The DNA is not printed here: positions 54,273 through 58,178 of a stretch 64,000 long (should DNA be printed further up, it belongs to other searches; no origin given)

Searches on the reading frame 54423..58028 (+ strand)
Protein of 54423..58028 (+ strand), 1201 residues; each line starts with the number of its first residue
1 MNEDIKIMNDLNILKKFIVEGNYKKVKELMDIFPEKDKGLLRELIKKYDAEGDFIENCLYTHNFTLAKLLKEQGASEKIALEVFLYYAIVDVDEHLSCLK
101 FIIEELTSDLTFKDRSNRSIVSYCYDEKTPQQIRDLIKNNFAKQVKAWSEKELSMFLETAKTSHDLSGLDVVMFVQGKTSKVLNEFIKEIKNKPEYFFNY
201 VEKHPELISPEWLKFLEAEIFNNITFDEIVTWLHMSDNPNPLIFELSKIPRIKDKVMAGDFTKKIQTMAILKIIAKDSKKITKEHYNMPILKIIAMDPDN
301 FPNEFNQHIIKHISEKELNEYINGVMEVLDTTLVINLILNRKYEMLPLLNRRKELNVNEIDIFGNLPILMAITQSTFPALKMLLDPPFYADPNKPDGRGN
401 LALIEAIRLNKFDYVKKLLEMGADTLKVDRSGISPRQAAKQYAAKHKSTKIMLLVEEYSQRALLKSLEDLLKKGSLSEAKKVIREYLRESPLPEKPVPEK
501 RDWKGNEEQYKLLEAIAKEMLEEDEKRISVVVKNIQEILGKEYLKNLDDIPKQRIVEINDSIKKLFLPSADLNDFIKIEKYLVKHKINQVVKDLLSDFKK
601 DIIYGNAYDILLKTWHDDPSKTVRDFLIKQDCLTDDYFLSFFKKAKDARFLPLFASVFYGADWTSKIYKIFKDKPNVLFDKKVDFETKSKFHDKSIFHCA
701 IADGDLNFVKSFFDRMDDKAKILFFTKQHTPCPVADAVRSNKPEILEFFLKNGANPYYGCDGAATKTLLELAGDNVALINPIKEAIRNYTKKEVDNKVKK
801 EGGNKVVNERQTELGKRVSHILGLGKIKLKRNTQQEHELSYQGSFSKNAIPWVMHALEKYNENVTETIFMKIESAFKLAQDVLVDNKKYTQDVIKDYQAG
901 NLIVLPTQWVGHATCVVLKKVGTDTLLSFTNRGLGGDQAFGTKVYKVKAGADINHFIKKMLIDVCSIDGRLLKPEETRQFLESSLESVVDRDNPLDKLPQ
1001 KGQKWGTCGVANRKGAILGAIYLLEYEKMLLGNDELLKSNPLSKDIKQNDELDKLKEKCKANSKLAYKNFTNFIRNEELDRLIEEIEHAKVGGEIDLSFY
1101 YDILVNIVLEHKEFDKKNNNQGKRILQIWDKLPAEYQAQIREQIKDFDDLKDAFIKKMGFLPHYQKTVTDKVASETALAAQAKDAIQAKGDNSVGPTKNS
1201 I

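Call 19: search_protein_families(library=pfam, proteins=[window:54423-58028:+], max_evalue=0.001)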
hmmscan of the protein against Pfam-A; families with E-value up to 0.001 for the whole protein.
window:54423-58028:+ (1201 aa): 5 families
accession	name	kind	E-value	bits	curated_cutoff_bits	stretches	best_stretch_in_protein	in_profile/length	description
PF12796.13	Ank_2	-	3.1e-11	44.1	27.3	1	343-426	10-87/90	Ankyrin repeats (3 copies)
PF13606.12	Ank_3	-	4.8e-08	33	22.3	0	399-424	2-27/30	Ankyrin repeat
PF13637.12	Ank_4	-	1.3e-06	29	22.7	0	355-384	21-50/50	Ankyrin repeats (many copies)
PF13857.12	Ank_5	-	3.5e-05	24.5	27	0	390-437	7-54/56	Ankyrin repeats (many copies)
PF00023.36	Ank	-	0.00014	22.4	21.1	0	399-429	2-32/33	Ankyrin repeat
